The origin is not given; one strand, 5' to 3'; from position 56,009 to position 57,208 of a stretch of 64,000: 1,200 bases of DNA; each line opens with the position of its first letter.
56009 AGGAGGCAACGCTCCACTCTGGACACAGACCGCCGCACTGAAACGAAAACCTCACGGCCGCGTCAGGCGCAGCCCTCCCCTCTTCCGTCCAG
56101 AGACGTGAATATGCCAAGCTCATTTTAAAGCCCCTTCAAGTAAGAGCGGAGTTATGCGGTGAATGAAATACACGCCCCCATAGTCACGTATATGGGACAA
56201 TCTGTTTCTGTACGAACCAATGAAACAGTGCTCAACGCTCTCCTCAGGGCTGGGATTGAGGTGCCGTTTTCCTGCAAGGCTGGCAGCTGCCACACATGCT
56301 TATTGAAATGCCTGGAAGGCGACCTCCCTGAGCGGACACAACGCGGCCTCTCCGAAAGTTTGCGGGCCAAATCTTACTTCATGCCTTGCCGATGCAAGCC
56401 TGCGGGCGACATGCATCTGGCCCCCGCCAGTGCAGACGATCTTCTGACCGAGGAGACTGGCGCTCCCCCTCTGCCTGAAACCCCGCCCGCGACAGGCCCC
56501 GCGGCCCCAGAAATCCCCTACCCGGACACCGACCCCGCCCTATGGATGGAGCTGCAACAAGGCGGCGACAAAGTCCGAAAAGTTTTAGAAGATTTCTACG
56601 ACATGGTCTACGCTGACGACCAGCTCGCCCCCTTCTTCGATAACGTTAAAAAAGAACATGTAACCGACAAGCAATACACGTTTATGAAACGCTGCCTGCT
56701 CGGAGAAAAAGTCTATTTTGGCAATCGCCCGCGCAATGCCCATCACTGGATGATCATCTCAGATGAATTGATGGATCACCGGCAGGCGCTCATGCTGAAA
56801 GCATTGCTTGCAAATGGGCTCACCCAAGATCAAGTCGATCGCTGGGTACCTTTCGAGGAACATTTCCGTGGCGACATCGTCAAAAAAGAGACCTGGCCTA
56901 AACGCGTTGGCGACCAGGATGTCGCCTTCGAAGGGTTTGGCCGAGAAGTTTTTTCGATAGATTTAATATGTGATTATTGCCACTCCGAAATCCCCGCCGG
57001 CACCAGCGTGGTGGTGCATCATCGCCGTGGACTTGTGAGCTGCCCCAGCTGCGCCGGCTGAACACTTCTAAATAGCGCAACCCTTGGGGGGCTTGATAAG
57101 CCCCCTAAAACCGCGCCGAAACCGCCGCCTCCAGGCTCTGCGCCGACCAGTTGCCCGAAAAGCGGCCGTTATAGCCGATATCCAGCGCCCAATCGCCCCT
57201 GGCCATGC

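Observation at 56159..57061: Three-cofactor fusion: [2Fe-2S] ferredoxin, truncated hemoglobin and Cys4 ribbon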

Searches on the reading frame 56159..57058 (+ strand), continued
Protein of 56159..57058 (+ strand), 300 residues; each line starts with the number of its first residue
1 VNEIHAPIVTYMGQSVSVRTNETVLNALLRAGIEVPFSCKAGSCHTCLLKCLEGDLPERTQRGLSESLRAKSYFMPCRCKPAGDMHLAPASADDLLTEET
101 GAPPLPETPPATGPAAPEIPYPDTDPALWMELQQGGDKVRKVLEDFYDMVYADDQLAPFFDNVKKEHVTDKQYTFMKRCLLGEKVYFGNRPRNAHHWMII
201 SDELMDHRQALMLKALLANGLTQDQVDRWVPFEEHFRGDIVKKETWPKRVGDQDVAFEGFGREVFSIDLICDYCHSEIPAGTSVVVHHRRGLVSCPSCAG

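Call 68: search_protein_families(library=ncbifam, proteins=[P0121, P0123, P0087], max_evalue=0.00001)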
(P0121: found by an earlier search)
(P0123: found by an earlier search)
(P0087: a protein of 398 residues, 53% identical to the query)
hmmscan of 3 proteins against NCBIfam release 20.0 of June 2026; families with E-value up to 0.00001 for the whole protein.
P0121 (520 aa): 19 families
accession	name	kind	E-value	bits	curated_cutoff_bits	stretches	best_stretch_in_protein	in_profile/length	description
NF004317.0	PRK05713.1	equivalog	4e-53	180.7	338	1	1-251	1-253/312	iron-sulfur-binding ferredoxin reductase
NF005963.0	PRK08051.1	equivalog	8.4e-38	130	230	1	100-318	14-231/233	NAD(P)H-flavin reductase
NF040810.1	BenC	equivalog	2.3e-37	128.9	430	1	13-318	17-331/333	benzoate 1,2-dioxygenase electron transfer component BenC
NF045803.1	MethMoxFADbindMmoC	equivalog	3.4e-37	128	500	1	13-317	18-340/343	aromatic/alkene monooxygenase hydroxylase FAD-binding subunit MmoC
NF052252.1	flav_redu_LuxG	exception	7.3e-34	116.9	340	1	100-318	11-230/232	flavin mononucleotide reductase LuxG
TIGR02160.1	PA_CoA_Oxy5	hypoth_equivalog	1e-31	110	420.8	2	113-322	29-249/352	1,2-phenylacetyl-CoA epoxidase subunit PaaE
NF007964.0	PRK10684.1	equivalog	3.4e-30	105.1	383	2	101-322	21-242/333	NADH oxidoreductase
NF008822.0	PRK11872.1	equivalog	8e-30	104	402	2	114-297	134-315/341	anthranilate 1,2-dioxygenase electron transfer component AntC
NF058606.1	GlBtMonoRdsGbcB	equivalog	3.9e-24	85.2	500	2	110-252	36-180/362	glycine betaine monooxygenase reductase subunit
NF009805.0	PRK13289.1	equivalog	6.4e-21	74.7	432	1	116-317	184-392/399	NO-inducible flavohemoprotein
TIGR01941.1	nqrF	equivalog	6.6e-16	58.2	295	1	126-272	200-351/405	NADH:ubiquinone reductase (Na(+)-transporting) subunit F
TIGR02008.1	fdx_plant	subfamily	2.4e-12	46.5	81.15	1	10-82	16-88/97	ferredoxin [2Fe-2S]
NF006220.0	PRK08345.1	subfamily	3.8e-11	42.8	395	1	113-243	39-167/294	cytochrome-c3 hydrogenase subunit gamma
NF041393.1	Frdxn_Halo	equivalog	5.1e-10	39.3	150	1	13-80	42-110/128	ferredoxin Fer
NF040830.1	sulfhyd_ShyC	equivalog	8.2e-09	35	600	1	113-242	35-160/288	NAD(P)-dependent hydrogenase/sulfhydrogenase 2 subunit gamma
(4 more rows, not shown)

P0123 (524 aa): 22 families
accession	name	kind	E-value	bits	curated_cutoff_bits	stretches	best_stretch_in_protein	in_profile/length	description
NF004317.0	PRK05713.1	equivalog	4.1e-45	154.4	338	1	2-320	2-308/312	iron-sulfur-binding ferredoxin reductase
NF040810.1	BenC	equivalog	2.4e-44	151.9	430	1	12-322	16-332/333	benzoate 1,2-dioxygenase electron transfer component BenC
NF045803.1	MethMoxFADbindMmoC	equivalog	1e-38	133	500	1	10-320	15-340/343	aromatic/alkene monooxygenase hydroxylase FAD-binding subunit MmoC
TIGR02160.1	PA_CoA_Oxy5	hypoth_equivalog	1.5e-34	119.3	420.8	2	118-330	33-249/352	1,2-phenylacetyl-CoA epoxidase subunit PaaE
NF005963.0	PRK08051.1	equivalog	6.4e-30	104.2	230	1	95-321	8-231/233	NAD(P)H-flavin reductase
NF008822.0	PRK11872.1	equivalog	2.7e-29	102.2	402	1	12-320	18-335/341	anthranilate 1,2-dioxygenase electron transfer component AntC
NF052252.1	flav_redu_LuxG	exception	2e-28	99.2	340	1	99-320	9-229/232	flavin mononucleotide reductase LuxG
NF007964.0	PRK10684.1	equivalog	4.9e-27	94.7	383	2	102-327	21-244/333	NADH oxidoreductase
NF058606.1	GlBtMonoRdsGbcB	equivalog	7.7e-25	87.5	500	1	115-330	40-257/362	glycine betaine monooxygenase reductase subunit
TIGR01941.1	nqrF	equivalog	4.3e-23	81.9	295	1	134-320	207-403/405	NADH:ubiquinone reductase (Na(+)-transporting) subunit F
NF009805.0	PRK13289.1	equivalog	7.9e-22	77.7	432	1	114-322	181-394/399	NO-inducible flavohemoprotein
NF006220.0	PRK08345.1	subfamily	2.2e-15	56.7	395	1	116-317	41-248/294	cytochrome-c3 hydrogenase subunit gamma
TIGR02911.1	sulfite_red_B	equivalog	2.3e-15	56.4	288.6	1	119-318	32-222/261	anaerobic sulfite reductase subunit AsrB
TIGR02008.1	fdx_plant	subfamily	1.5e-13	50.3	81.15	1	9-83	15-89/97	ferredoxin [2Fe-2S]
NF000797.0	PRK00054.1-2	equivalog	3.1e-13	49.6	270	1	94-298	18-207/267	dihydroorotate dehydrogenase electron transfer subunit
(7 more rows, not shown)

P0087 (398 aa): 8 families
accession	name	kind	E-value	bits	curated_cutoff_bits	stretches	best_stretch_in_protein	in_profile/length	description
NF004317.0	PRK05713.1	equivalog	1.2e-20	74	338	1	9-159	6-156/312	iron-sulfur-binding ferredoxin reductase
NF045803.1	MethMoxFADbindMmoC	equivalog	7.9e-12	44.6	500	1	12-96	14-100/343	aromatic/alkene monooxygenase hydroxylase FAD-binding subunit MmoC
TIGR02160.1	PA_CoA_Oxy5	hypoth_equivalog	1.3e-11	43.9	420.8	1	5-81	265-344/352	1,2-phenylacetyl-CoA epoxidase subunit PaaE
TIGR02008.1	fdx_plant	subfamily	3.2e-11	42.9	81.15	1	14-87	17-90/97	ferredoxin [2Fe-2S]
NF040810.1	BenC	equivalog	1.7e-10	40.6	430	1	15-184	16-196/333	benzoate 1,2-dioxygenase electron transfer component BenC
NF041393.1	Frdxn_Halo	equivalog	1.5e-07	31.3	150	1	14-80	40-107/128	ferredoxin Fer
NF008822.0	PRK11872.1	equivalog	7.6e-07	28.4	402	1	14-58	17-61/341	anthranilate 1,2-dioxygenase electron transfer component AntC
NF007964.0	PRK10684.1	equivalog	7.3e-06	25.2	383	1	20-85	267-332/333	NADH oxidoreductase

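Call 69: search_protein_families(library=padloc, proteins=[window:56159-57058:+, L005:4474-5106:+, L005:5121-5708:+, L005:5704-7077:+, L005:7114-7512:+, L005:7591-8001:+, L005:9184-9762:+, L005:9765-10166:+], max_evalue=0.01)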
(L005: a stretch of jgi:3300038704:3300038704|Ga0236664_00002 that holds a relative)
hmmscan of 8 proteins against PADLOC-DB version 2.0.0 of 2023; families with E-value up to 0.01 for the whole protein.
window:56159-57058:+ (300 aa): 0 families

L005:4474-5106:+ (211 aa): 0 families

L005:5121-5708:+ (196 aa): 0 families

L005:5704-7077:+ (458 aa): 15 families
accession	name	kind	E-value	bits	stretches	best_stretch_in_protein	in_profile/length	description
PDLC04135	mad3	-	1e-18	66.1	2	137-214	260-339/374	mads_3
PDLC02980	AriA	-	1.1e-07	30.1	1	35-53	2-20/304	-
PDLC04140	mad8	-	1.3e-06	26.1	1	17-198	7-232/314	mads_8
PDLC02914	ATPase-Toprim_I-B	-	1.3e-06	25.9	1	142-196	186-240/443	-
PDLC00304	PtuA1|PtuA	-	0.00045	17.5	1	29-74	36-70/444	AAA ATPase domain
PDLC02335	AbiLi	-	0.0014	15.8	0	26-56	71-100/326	AbiLi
PDLC00075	GajA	-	0.0015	15.2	0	136-236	244-344/536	AAA ATPase domain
PDLC00269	PtuA1|PtuA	-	0.002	15.5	1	32-55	32-55/446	AAA ATPase domain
PDLC00915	TRIP13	-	0.0041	14.6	1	28-54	59-85/302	TRIP13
PDLC03859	LmuB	-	0.0048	14.1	0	23-52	17-44/611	-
PDLC04175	HEC-01A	-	0.006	13.7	0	142-194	250-304/363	-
PDLC04177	HEC-01A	-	0.0069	13.4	0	144-198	280-335/393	-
PDLC04178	HEC-01A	-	0.0077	13.3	0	35-53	31-49/399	-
PDLC02781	SspC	-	0.0082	11.9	0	37-174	47-187/1104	SspC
PDLC05065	PDC-S68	-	0.0085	11.9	0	35-56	623-644/1221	-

L005:7114-7512:+ (133 aa): 0 families

L005:7591-8001:+ (137 aa): 0 families

L005:9184-9762:+ (193 aa): 0 families

L005:9765-10166:+ (134 aa): 0 families

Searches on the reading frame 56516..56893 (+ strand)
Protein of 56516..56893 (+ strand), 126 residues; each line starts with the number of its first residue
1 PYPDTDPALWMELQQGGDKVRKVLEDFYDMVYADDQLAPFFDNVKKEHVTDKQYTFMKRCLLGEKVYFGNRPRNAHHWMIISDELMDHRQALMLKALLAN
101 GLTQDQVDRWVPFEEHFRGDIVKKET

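Call 49: search_solved_structures(query=window:56516-56893:+, max_evalue=0.01, show_alignments=5)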
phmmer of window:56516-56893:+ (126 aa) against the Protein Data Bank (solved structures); distinct sequences matched with E-value up to 0.01: 15.
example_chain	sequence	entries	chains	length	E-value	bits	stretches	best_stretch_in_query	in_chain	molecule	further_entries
4xdi_A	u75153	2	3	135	1.4e-09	41.7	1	4-100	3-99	Chlamydomonas reinhardtii THB1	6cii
5ab8_A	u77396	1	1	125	1.3e-06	32.1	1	16-83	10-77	GROUP 1 TRUNCATED HEMOGLOBIN GLBN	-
1idr_A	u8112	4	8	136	1.3e-06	32.1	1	16-82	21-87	HEMOGLOBIN HBN | Hemoglobin-like protein HbN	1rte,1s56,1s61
3aq5_A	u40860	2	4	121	2.6e-06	31.1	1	16-122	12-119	Group 1 truncated hemoglobin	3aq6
3aq8_A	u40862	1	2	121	2.6e-06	31.1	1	16-122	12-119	Group 1 truncated hemoglobin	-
2gkm_A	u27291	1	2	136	4.9e-06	30.2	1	16-82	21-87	Hemoglobin-like protein HbN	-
3aq9_A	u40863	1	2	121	6.6e-06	29.8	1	16-122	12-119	Group 1 truncated hemoglobin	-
3aq7_A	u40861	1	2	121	9.1e-06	29.4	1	16-122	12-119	Group 1 truncated hemoglobin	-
2gln_A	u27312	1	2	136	9.3e-06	29.3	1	16-82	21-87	Hemoglobin-like protein HbN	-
1dlw_A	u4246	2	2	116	9.6e-06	29.3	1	16-122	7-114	HEMOGLOBIN | MYOGLOBIN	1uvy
2gkn_A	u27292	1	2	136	1.3e-05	28.9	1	16-82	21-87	Hemoglobin-like protein HbN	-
2gl3_A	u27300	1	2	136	4.8e-05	27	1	16-82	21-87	Hemoglobin-like protein HbN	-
1uvx_A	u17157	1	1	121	0.0008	23.1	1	16-80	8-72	GLOBIN LI637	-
1dly_A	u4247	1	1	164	0.0012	22.5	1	15-80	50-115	HEMOGLOBIN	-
6td7_A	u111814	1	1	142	0.0018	21.9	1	15-77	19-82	THB11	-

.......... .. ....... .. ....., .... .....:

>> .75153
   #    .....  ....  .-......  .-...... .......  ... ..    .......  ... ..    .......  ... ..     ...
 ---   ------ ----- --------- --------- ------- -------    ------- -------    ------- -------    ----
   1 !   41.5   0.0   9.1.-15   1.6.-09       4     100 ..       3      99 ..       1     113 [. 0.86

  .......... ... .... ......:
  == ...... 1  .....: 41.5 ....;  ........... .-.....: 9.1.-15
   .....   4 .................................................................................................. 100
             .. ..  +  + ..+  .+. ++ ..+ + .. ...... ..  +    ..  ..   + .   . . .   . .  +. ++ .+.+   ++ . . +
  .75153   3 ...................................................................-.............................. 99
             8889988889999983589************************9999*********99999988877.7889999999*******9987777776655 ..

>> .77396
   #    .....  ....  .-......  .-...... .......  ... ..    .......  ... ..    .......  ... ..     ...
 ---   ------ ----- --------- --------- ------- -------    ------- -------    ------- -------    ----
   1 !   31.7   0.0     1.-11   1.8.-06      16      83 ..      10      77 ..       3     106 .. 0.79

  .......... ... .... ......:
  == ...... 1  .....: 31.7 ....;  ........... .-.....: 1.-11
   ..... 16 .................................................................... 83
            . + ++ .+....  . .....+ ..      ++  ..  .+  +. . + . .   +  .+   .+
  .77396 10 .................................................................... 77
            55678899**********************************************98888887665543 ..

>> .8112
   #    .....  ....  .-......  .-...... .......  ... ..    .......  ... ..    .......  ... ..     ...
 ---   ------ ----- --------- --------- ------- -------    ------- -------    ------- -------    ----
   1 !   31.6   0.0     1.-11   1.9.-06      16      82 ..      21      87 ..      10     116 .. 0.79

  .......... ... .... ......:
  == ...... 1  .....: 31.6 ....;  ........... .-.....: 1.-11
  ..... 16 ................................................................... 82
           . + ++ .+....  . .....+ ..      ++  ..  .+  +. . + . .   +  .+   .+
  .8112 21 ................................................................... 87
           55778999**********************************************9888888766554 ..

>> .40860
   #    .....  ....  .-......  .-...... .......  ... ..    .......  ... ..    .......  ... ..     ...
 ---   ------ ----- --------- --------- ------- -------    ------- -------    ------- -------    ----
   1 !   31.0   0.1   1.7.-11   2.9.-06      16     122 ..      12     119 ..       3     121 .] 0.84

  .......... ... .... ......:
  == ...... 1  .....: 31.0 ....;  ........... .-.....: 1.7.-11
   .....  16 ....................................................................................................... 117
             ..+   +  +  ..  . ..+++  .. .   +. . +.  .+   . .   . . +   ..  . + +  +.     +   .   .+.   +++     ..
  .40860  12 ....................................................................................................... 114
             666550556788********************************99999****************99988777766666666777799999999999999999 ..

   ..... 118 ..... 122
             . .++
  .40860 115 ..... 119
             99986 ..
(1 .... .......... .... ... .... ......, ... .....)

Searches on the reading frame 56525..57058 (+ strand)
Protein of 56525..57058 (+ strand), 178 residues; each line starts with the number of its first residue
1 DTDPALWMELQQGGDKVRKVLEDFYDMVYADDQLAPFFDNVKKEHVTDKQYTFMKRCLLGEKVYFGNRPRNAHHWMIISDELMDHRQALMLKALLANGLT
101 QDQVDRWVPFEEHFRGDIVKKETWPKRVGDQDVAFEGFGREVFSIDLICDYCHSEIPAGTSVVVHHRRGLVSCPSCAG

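Call 62: search_protein_representatives(protein=window:56525-57058:+)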
Query: 178 residues. Proteins with E-value up to 0.001 (for the whole library): 360; up to 1e-10: 137; up to 1e-30: 76. The best 150 are listed.
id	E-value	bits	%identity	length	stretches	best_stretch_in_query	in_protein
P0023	1.3e-67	243.5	62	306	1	2-177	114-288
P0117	1.1e-55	204.6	52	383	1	3-177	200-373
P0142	2.6e-55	203.4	49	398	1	2-178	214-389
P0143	1.6e-53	197.6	50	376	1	2-178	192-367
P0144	1.6e-50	187.8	51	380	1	2-177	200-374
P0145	2.2e-50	187.3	49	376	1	5-177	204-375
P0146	4.3e-50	186.4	48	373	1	2-177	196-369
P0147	1.3e-48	181.5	46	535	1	4-177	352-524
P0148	7.4e-48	179.1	47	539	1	3-177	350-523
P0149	1.2e-47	178.4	48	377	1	1-177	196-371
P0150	3.0e-47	177.1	49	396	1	3-177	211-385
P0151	3.0e-47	177.1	50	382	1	2-177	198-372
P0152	1.1e-46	175.2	49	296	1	3-177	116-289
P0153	2.4e-46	174.2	47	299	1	2-178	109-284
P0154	4.2e-45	170.1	44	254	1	3-178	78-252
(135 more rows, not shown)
